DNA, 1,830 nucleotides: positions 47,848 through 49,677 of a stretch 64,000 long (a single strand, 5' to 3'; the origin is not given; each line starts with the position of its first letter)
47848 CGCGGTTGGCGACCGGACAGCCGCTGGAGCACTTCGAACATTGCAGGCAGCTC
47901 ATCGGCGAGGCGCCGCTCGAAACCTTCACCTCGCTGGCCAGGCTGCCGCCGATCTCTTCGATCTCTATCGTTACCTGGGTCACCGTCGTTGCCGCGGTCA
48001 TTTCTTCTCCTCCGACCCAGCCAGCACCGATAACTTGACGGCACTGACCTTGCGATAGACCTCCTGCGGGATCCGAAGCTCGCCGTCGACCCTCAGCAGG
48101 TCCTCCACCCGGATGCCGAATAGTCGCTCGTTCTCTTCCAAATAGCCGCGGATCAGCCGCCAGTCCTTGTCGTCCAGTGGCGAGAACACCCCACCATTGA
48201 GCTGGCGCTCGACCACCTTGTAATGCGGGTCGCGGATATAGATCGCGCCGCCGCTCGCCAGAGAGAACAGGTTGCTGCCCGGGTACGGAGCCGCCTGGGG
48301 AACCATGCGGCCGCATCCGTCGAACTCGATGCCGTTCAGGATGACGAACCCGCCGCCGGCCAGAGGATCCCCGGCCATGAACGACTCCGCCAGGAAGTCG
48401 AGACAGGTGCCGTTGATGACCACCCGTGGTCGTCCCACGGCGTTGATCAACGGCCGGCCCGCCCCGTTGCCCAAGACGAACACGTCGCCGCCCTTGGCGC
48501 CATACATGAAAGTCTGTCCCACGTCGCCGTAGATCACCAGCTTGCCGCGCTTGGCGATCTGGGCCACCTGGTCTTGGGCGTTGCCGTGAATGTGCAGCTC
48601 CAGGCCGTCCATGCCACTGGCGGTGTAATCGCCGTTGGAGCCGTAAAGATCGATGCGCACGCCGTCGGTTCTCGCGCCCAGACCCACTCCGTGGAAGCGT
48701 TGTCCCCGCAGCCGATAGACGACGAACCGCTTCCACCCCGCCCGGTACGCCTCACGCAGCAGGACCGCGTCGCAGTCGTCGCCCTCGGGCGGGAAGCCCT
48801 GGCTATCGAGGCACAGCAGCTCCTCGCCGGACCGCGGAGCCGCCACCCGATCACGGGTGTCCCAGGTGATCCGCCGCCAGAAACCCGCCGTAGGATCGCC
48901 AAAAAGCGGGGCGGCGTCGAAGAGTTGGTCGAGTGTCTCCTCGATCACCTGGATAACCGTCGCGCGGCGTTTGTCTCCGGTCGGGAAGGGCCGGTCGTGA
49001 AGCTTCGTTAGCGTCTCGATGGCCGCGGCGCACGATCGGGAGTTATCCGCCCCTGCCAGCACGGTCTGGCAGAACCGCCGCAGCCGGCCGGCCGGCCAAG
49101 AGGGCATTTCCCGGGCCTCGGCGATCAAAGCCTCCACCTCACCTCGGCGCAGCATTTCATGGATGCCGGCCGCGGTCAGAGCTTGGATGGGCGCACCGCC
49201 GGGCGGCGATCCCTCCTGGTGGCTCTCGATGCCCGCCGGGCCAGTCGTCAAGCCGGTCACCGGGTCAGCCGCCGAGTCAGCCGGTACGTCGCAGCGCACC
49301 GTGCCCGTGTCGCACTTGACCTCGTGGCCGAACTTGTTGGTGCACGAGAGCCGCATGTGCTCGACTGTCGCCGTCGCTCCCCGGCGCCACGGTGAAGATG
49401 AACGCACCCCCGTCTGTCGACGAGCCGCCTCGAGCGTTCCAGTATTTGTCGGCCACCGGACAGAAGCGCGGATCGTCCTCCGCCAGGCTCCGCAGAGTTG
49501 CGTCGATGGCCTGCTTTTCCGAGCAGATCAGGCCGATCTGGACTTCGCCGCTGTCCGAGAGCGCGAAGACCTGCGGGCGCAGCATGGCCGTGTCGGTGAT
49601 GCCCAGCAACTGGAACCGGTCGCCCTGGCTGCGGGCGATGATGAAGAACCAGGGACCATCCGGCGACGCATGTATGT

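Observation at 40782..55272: Eleven-gene, translationally coupled operon joining MetF/MetV-HdrCBA-MvhD to a complete but disassembled glutamate-synthase-like module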

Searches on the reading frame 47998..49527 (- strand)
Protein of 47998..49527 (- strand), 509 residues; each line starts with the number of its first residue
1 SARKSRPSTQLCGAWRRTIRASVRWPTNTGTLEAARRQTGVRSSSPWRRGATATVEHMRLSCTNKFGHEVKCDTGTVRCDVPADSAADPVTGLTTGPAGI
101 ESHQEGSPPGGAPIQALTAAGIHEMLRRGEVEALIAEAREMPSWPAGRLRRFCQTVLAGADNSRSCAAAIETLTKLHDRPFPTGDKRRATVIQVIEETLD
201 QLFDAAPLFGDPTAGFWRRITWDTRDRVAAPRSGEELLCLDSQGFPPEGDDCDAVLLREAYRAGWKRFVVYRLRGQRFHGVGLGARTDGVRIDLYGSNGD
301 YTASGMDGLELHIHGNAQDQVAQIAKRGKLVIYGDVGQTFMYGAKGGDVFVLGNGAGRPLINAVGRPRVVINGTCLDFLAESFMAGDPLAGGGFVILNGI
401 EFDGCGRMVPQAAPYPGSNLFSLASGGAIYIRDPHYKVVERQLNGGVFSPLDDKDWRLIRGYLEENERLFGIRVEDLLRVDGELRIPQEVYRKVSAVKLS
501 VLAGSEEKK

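Call 4: search_protein_families(library=pfam, proteins=[window:47998-49527:-], max_evalue=0.01)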
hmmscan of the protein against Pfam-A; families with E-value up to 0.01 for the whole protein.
window:47998-49527:- (509 aa): 1 family
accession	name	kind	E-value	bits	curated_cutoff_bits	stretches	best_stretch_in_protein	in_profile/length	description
PF01493.24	GXGXG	-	4.9e-12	46.2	32.5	1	285-444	27-174/190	GXGXG motif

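Call 15: search_protein_families(library=ncbifam, proteins=[window:47998-49527:-], max_evalue=0.001)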
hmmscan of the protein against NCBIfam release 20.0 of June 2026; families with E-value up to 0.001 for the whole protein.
window:47998-49527:- (509 aa): 1 family
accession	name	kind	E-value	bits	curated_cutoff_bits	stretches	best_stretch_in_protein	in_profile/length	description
TIGR03122.1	one_C_dehyd_C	equivalog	2.3e-05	23.8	130.65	1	293-357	129-193/260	formylmethanofuran dehydrogenase subunit C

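Call 16: find_homologous_proteins(query=window:48001-49407:-, max_evalue=0.00001)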
Query window:48001-49407:- (469 aa): 2063 proteins with E <= 0.00001 among 8000 candidates; the best 120 are listed.
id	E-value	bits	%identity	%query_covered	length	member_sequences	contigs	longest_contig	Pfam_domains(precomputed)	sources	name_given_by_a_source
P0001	1.6e-230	784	79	97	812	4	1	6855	PF13522.12,PF01493.26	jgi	jgi:glutamate synthase domain-containing protein 3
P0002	2.4e-227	773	76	96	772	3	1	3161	PF13522.12,PF01493.26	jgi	jgi:glutamate synthase domain-containing protein 3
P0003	1.4e-223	761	76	97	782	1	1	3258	PF13522.12,PF01493.26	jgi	jgi:glutamate synthase domain-containing protein 3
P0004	2.1e-221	754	76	97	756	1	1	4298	PF13522.12,PF01493.26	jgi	jgi:glutamate synthase domain-containing protein 3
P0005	4.7e-220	749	84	84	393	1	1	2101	PF01493.26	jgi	jgi:glutamate synthase domain-containing protein 3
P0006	2.5e-219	747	75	97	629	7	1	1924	PF13522.12,PF01493.26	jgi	jgi:glutamate synthase domain-containing protein 3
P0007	3.8e-218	743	73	98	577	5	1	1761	PF01493.26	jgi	jgi:glutamate synthase domain-containing protein 3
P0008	6.7e-218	742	75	96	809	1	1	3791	PF13522.12,PF01493.26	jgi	jgi:glutamate synthase domain-containing protein 3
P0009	2.6e-214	730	85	80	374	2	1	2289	PF01493.26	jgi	jgi:glutamate synthase domain-containing protein 3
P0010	2.9e-214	730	70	97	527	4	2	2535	PF01493.26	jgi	jgi:glutamate synthase domain-containing protein 3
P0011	5.1e-214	729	73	96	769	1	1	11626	PF13522.12,PF01493.26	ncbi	ncbi:MAG: glutamate synthase, partial [Bryobacteraceae bacterium]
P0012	6.8e-214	729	74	94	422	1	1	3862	PF01493.26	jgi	-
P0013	7.3e-213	725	71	96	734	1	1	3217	PF13522.12,PF01493.26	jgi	jgi:glutamate synthase domain-containing protein 3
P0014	1.8e-208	711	70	96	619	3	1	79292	PF01493.26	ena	-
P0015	6.1e-208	709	71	96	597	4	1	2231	PF01493.26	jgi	jgi:glutamate synthase domain-containing protein 3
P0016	3.6e-206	703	82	79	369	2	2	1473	PF01493.26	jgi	jgi:glutamate synthase domain-containing protein 3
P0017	9.1e-206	702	71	96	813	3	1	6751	PF13522.12,PF01493.26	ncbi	-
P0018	2.2e-203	694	81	81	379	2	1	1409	PF01493.26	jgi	-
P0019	7.5e-203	692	70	96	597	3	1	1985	PF01493.26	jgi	jgi:glutamate synthase domain-containing protein 3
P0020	2.2e-202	691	69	96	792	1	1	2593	PF13522.12,PF01493.26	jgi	jgi:glutamate synthase domain-containing protein 3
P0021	3.9e-202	690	69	95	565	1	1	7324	PF01493.26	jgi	jgi:hypothetical protein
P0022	1.0e-201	689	68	96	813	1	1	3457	PF13522.12,PF01493.26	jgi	jgi:glutamate synthase domain-containing protein 1/glutamate synthase domain-containing protein 3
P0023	1.1e-201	689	69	96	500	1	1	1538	PF01493.26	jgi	jgi:glutamate synthase domain-containing protein 3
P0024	1.9e-201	688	76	82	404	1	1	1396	PF01493.26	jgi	jgi:glutamate synthase domain-containing protein 3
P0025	6.6e-201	686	68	96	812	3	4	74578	PF13522.12,PF01493.26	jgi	jgi:glutamate synthase domain-containing protein 1/glutamate synthase domain-containing protein 3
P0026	7.7e-200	683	76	82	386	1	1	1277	PF01493.26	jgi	jgi:glutamate synthase domain-containing protein 3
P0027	2.4e-199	681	82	75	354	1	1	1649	PF01493.26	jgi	jgi:glutamate synthase domain-containing protein 3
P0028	7.8e-199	679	87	72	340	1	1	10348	PF01493.26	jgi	jgi:glutamate synthase domain-containing protein 3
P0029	1.1e-198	679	69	96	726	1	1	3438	PF13522.12,PF01493.26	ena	-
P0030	5.5e-198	676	67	96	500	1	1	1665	PF01493.26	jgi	jgi:glutamate synthase domain-containing protein 3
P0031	1.0e-196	672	68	96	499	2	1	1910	PF01493.26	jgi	jgi:glutamate synthase domain-containing protein 3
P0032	1.3e-196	672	83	75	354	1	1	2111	PF01493.26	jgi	jgi:glutamate synthase domain-containing protein 3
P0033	1.8e-195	668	83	75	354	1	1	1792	PF01493.26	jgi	jgi:glutamate synthase domain-containing protein 3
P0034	3.7e-195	667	75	82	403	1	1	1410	PF01493.26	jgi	jgi:glutamate synthase domain-containing protein 3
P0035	1.5e-193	662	66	96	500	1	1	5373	PF01493.26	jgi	jgi:glutamate synthase domain-containing protein 3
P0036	3.0e-189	648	65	96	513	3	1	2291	PF01493.26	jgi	jgi:glutamate synthase domain-containing protein 3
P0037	2.4e-188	645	65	96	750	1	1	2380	PF13522.12,PF01493.26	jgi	jgi:glutamate synthase domain-containing protein 3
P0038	2.4e-188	645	66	94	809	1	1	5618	PF13522.12,PF01493.26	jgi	jgi:glutamate synthase domain-containing protein 1/glutamate synthase domain-containing protein 3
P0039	3.2e-187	641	78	77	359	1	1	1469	PF01493.26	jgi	jgi:glutamate synthase domain-containing protein 3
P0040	4.2e-186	637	66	95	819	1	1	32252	PF13522.12,PF01493.26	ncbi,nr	ncbi:MAG: glutamate synthase [Acidobacteria bacterium]|nr:glutamate synthase [Acidobacteriota bacter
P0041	4.5e-185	634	78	75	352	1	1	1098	PF01493.26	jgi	jgi:glutamate synthase domain-containing protein 3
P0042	1.9e-184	632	63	96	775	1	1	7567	PF13522.12,PF01493.26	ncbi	ncbi:MAG: glutamate synthase, partial [Acidobacteriota bacterium]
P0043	3.2e-184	631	78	75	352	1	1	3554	PF01493.26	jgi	-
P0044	1.2e-183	629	70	86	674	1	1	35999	PF13522.12,PF01493.26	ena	-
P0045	1.5e-183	629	63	96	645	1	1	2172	PF13522.12,PF01493.26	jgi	jgi:glutamate synthase domain-containing protein 3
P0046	2.9e-183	628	64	96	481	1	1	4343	PF01493.26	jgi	jgi:glutamate synthase domain-containing protein 3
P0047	1.9e-182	625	63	96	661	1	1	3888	PF13522.12,PF01493.26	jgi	jgi:glutamate synthase domain-containing protein 3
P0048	8.8e-182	623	74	79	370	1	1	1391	PF01493.26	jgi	jgi:glutamate synthase domain-containing protein 3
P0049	1.2e-181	623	85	68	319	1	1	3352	PF01493.26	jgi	jgi:glutamate synthase domain-containing protein 3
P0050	1.9e-181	622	64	96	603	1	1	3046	PF01493.26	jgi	jgi:glutamate synthase domain-containing protein 3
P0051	4.3e-181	621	65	96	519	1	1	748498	PF01493.26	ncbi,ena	-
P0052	4.3e-180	617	65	96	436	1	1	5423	PF01493.26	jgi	jgi:glutamate synthase domain-containing protein 3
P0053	3.1e-178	611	82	71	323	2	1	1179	PF01493.26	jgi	jgi:glutamate synthase domain-containing protein 3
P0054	2.0e-177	609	62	96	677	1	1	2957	PF13522.12,PF01493.26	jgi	-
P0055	2.1e-177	609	69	83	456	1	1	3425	PF01493.26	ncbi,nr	ncbi:MAG: hypothetical protein NTY53_02995, partial [Kiritimatiellaeota bacterium]|nr:hypothetical p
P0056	2.9e-177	608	62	96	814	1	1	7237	PF13522.12,PF01493.26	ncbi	ncbi:MAG TPA: glutamate synthase, partial [Polyangia bacterium]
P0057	2.2e-176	605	69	83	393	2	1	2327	PF01493.26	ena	-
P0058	2.8e-176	605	66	84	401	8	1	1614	PF01493.26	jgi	jgi:glutamate synthase domain-containing protein 3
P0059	1.3e-174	599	64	96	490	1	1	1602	PF01493.26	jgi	jgi:glutamate synthase domain-containing protein 3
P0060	6.2e-174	597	64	97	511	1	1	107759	PF01493.26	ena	-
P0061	2.8e-173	595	61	96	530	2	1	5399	PF01493.26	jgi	jgi:glutamate synthase domain-containing protein 3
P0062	2.0e-171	589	71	77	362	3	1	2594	PF01493.26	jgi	jgi:glutamate synthase domain-containing protein 3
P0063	4.4e-171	588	78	70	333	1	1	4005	PF01493.26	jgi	jgi:glutamate synthase domain-containing protein 3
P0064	4.9e-171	588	61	96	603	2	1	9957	PF01493.26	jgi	jgi:glutamate synthase domain-containing protein 3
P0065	1.6e-170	586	90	60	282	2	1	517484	PF01493.26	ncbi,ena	-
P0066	3.1e-170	585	78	70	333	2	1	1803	PF01493.26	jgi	jgi:glutamate synthase domain-containing protein 3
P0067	1.6e-169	583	60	96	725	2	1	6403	PF13522.12,PF01493.26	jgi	jgi:glutamate synthase domain-containing protein 3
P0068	4.6e-169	581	93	58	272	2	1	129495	PF01493.26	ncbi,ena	-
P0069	6.7e-169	581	60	96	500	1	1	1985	PF01493.26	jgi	jgi:glutamate synthase domain-containing protein 3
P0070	1.5e-168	579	77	71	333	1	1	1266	PF01493.26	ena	-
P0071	7.8e-168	577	77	69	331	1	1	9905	PF01493.26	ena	-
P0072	2.3e-167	575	59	96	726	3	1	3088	PF13522.12,PF01493.26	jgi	jgi:glutamate synthase domain-containing protein 3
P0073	8.3e-167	574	76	68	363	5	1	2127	PF01493.26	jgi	jgi:glutamate synthase domain-containing protein 3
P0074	2.8e-166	572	60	95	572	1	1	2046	PF01493.26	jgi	jgi:glutamate synthase domain-containing protein 3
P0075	7.9e-166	570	60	95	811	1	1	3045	PF13522.12,PF01493.26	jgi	jgi:glutamate synthase domain-containing protein 1/glutamate synthase domain-containing protein 3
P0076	3.7e-165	568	60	95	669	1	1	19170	PF13522.12,PF01493.26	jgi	jgi:glutamate synthase domain-containing protein 3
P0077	7.6e-165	567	73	72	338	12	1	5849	PF01493.26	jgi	jgi:glutamate synthase domain-containing protein 3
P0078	1.3e-164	566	90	59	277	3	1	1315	PF01493.26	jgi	jgi:glutamate synthase domain-containing protein 3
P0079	4.9e-164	564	58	96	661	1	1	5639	PF01493.26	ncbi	ncbi:MAG: hypothetical protein ABSE73_22240, partial [Planctomycetota bacterium]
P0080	5.6e-164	564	79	66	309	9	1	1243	PF01493.26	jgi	jgi:glutamate synthase domain-containing protein 3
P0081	5.8e-164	564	73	71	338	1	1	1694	PF01493.26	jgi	jgi:glutamate synthase domain-containing protein 3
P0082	1.9e-163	562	59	95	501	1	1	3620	PF01493.26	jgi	jgi:glutamate synthase domain-containing protein 3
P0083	5.0e-163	561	60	95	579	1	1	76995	PF01493.26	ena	-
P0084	1.2e-162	560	67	78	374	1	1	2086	PF01493.26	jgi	jgi:glutamate synthase domain-containing protein 3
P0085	5.2e-160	551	86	60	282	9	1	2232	PF01493.26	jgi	jgi:glutamate synthase domain-containing protein 3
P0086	6.3e-160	551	77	68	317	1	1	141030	PF01493.26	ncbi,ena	-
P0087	7.1e-160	551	62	83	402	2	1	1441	PF01493.26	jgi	jgi:glutamate synthase domain-containing protein 3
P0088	1.0e-158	547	83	61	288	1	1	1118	PF01493.26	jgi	jgi:glutamate synthase domain-containing protein 3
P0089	1.5e-158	546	56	95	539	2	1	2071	PF01493.26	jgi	-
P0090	2.2e-158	546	84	61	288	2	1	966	PF01493.26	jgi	-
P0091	1.2e-156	540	76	66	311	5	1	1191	PF01493.26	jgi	jgi:glutamate synthase domain-containing protein 3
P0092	1.4e-156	540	65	79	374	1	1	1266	PF01493.26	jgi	jgi:glutamate synthase domain-containing protein 3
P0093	2.0e-156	539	80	63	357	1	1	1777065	PF01493.26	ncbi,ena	-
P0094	8.8e-156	537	73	67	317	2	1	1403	PF01493.26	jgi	jgi:glutamate synthase domain-containing protein 3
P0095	2.3e-155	536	74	68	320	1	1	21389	PF01493.26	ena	-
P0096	3.2e-155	535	82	61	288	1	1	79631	PF01493.26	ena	-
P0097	6.2e-155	534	74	66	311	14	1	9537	PF01493.26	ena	-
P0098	8.6e-154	531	74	68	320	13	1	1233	PF01493.26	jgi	jgi:glutamate synthase domain-containing protein 3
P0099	8.2e-153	527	86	58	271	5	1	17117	PF01493.26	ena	-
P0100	4.4e-151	522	64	81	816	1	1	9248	PF13522.12,PF01493.26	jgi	jgi:glutamate synthase domain-containing protein 1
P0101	3.1e-150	519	84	57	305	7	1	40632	PF01493.26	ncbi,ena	-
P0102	4.1e-150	519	78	59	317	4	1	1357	PF01493.26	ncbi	-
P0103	3.1e-148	512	55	94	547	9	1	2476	PF01493.26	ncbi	ncbi:MAG: GltB/FmdC/FwdC-like GXGXG domain-containing protein, partial [Planctomycetota bacterium]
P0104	4.1e-148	512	61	80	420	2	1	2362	PF01493.26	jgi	jgi:hypothetical protein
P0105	9.3e-148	511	63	76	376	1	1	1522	PF01493.26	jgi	jgi:glutamate synthase domain-containing protein 3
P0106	5.6e-147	508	54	96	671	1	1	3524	PF01493.26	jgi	jgi:glutamate synthase domain-containing protein 3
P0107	8.9e-147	508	77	61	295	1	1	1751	PF01493.26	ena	-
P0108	1.7e-146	507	62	79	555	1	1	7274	PF01493.26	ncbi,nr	ncbi:MAG: hypothetical protein PHY28_07605, partial [Dehalococcoidales bacterium]|nr:hypothetical pr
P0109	3.7e-146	506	83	57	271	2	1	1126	PF01493.26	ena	-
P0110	5.1e-146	505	54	95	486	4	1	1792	PF01493.26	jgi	jgi:glutamate synthase domain-containing protein 3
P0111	8.3e-146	504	54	95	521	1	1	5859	PF01493.26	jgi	jgi:glutamate synthase domain-containing protein 3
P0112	2.4e-145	503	53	96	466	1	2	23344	PF01493.26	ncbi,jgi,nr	ncbi:MAG: hypothetical protein FJ280_02375 [Planctomycetes bacterium]|nr:hypothetical protein [Planc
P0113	2.4e-145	503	78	60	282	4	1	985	PF01493.26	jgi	-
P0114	3.1e-145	502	59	82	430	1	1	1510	PF01493.26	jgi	jgi:glutamate synthase domain-containing protein 3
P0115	4.2e-145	502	60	80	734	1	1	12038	PF01493.26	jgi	-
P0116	4.3e-145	502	55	96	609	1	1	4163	PF01493.26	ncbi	ncbi:MAG: hypothetical protein PVF36_09005, partial [Desulfobacterales bacterium]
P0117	2.5e-144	499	55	95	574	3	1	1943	PF01493.26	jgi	jgi:glutamate synthase domain-containing protein 3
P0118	5.5e-144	498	60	80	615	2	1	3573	PF01493.26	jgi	jgi:glutamate synthase domain-containing protein 3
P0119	6.6e-144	498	62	78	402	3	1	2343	PF01493.26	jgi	jgi:glutamate synthase domain-containing protein 3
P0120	8.0e-144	498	53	96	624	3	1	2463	PF01493.26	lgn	-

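Call 17: find_encoding_contigs(protein=P0068, flank=10000, max_places=3)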
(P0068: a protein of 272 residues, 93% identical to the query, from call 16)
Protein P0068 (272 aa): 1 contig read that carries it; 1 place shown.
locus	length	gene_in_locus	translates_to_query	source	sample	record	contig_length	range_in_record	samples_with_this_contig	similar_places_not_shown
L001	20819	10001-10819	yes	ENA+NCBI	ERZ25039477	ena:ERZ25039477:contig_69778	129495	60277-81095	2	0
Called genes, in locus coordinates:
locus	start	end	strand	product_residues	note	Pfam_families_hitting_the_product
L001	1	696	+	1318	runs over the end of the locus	PF01339:CheB_methylest, PF03705:CheR_N, PF01739:CheR, PF08448:PAS_4, PF00989:PAS (weak), PF08448:PAS_4 (weak), PF13426:PAS_9, PF07228:SpoIIE, +2 more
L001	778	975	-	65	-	-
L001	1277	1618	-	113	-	PF01740:STAS, PF13466:STAS_2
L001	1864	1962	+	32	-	-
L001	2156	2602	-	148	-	PF03358:FMN_red (faint), PF00258:Flavodoxin_1 (weak)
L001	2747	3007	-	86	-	-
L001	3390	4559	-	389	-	-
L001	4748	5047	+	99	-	-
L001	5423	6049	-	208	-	-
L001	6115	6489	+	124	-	PF01645:Glu_synthase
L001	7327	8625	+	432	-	PF01645:Glu_synthase, PF01070:FMN_dh (weak)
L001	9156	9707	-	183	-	-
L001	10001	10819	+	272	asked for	PF01493:GXGXG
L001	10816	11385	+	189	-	PF13183:Fer4_8, PF13187:Fer4_9, PF13534:Fer4_17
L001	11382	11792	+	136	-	PF02754:CCG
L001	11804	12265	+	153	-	PF02754:CCG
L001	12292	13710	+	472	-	PF01262:AlaDh_PNT_C (faint), PF00070:Pyr_redox (faint), PF12831:FAD_oxidored (weak), PF00037:Fer4 (weak), PF14691:Fer4_20, PF07992:Pyr_redox_2 (weak), PF12831:FAD_oxidored (weak), PF13450:NAD_binding_8, +7 more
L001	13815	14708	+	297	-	PF07992:Pyr_redox_2 (faint)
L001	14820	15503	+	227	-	-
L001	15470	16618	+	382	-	PF00890:FAD_binding_2, PF07992:Pyr_redox_2, PF12831:FAD_oxidored (weak), PF13450:NAD_binding_8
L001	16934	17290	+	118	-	PF02662:FlpD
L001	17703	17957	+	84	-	PF12225:DUF5981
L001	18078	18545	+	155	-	-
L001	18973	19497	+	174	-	-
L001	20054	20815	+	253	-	-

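Call 18: find_encoding_contigs(protein=P0025, flank=10000, max_places=3)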
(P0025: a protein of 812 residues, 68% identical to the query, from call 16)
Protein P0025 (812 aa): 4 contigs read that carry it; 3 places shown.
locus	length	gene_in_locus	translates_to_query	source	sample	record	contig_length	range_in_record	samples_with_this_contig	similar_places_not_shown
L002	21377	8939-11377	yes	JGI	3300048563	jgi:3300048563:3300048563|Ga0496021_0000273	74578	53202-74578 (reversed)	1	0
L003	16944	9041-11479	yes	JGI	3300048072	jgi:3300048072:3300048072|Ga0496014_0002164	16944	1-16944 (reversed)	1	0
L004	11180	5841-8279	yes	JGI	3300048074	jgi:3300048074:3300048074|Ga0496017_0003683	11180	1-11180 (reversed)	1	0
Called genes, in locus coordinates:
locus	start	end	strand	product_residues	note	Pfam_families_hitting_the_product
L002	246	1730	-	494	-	PF02335:Cytochrom_C552, PF22113:Mtrc-MtrF_II-IV_dom (faint), PF14522:Cytochrome_C7 (faint)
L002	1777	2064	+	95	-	-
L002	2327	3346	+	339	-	PF00753:Lactamase_B, PF19583:ODP (faint)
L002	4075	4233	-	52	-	-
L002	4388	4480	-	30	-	-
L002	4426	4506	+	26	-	-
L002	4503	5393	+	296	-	PF02219:MTHFR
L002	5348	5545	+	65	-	-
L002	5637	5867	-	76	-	-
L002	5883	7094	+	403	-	PF01645:Glu_synthase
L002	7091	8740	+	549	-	PF01645:Glu_synthase, PF00478:IMPDH (faint), PF01070:FMN_dh (weak)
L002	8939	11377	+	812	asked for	PF13522:GATase_6 (weak), PF01493:GXGXG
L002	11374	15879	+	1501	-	PF14691:Fer4_20, PF07992:Pyr_redox_2, PF12831:FAD_oxidored (weak), PF13450:NAD_binding_8 (weak), PF07992:Pyr_redox_2, PF13450:NAD_binding_8 (weak), PF12838:Fer4_7, PF13187:Fer4_9 (weak), +12 more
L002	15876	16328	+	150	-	PF02662:FlpD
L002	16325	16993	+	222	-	PF12225:DUF5981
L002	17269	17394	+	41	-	-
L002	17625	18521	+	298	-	PF02541:Ppx-GppA, PF08841:DDR (weak)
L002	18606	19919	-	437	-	PF22053:DUF6938 (faint)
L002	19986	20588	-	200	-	-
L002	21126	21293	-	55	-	-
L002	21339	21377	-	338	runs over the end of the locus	PF00483:NTP_transferase, PF12804:NTP_transf_3 (weak)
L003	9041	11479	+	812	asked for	PF13522:GATase_6 (weak), PF01493:GXGXG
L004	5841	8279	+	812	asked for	PF13522:GATase_6 (weak), PF01493:GXGXG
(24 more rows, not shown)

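Call 36: find_encoding_contigs(protein=P0040, flank=10000, max_places=2)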
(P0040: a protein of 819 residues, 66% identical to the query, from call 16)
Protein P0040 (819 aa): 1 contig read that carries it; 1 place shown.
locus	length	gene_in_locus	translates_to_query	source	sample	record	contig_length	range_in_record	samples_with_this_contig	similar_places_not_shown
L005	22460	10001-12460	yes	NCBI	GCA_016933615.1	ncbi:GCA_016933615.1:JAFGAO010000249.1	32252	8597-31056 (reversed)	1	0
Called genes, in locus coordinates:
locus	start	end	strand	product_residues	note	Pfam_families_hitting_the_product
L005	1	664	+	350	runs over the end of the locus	PF00158:Sigma54_activat, PF14532:Sigma54_activ_2, PF07728:AAA_5 (weak), PF25601:AAA_lid_14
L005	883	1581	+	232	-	-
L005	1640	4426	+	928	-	PF25183:OMP_b-brl_4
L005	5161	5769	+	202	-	PF02662:FlpD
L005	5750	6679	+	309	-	PF02219:MTHFR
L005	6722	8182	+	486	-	PF01645:Glu_synthase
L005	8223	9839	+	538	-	PF01645:Glu_synthase, PF00478:IMPDH (weak), PF01070:FMN_dh (weak)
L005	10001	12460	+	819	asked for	PF13522:GATase_6 (weak), PF01493:GXGXG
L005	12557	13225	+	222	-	PF12225:DUF5981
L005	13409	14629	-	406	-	PF07690:MFS_1, PF06779:MFS_4 (faint), PF00083:Sugar_tr, PF01306:LacY_symp (weak), PF12832:MFS_1_like (weak), PF07690:MFS_1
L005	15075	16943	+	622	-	PF26061:DUF8021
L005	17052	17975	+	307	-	PF00092:VWA, PF13519:VWA_2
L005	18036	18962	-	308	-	PF02596:DUF169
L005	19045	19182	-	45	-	-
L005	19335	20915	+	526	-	PF00753:Lactamase_B (weak), PF10996:Beta-Casp, PF07521:RMMBL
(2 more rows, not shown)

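Call 37: find_encoding_contigs(protein=P0112, flank=10000, max_places=2)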
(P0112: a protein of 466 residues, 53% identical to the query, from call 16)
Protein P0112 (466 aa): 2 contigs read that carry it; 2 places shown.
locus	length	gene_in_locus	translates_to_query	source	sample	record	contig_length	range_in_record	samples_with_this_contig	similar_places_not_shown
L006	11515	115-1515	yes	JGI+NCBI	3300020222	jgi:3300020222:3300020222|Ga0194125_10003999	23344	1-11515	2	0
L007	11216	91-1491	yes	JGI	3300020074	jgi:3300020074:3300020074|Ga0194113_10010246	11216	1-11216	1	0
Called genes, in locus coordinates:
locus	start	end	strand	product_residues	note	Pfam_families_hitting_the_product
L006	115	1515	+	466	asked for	PF01493:GXGXG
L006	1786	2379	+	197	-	PF13183:Fer4_8, PF13187:Fer4_9 (weak), PF13534:Fer4_17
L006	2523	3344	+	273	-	PF02754:CCG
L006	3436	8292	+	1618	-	PF12831:FAD_oxidored (weak), PF14691:Fer4_20, PF01266:DAO (weak), PF07992:Pyr_redox_2, PF07992:Pyr_redox_2, PF00890:FAD_binding_2, PF07992:Pyr_redox_2, PF13450:NAD_binding_8, +22 more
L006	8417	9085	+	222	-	PF12225:DUF5981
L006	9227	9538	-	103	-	-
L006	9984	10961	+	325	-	PF04551:GcpE, PF26540:GcpE_C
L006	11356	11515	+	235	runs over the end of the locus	-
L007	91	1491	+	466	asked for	PF01493:GXGXG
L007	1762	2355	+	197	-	PF13183:Fer4_8, PF13187:Fer4_9 (weak), PF13534:Fer4_17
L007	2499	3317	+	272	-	PF02754:CCG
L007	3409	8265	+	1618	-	PF12831:FAD_oxidored (weak), PF14691:Fer4_20, PF01266:DAO (weak), PF07992:Pyr_redox_2, PF07992:Pyr_redox_2, PF00890:FAD_binding_2, PF07992:Pyr_redox_2, PF13450:NAD_binding_8, +22 more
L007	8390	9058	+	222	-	PF12225:DUF5981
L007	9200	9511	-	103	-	-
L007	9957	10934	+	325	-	PF04551:GcpE, PF26540:GcpE_C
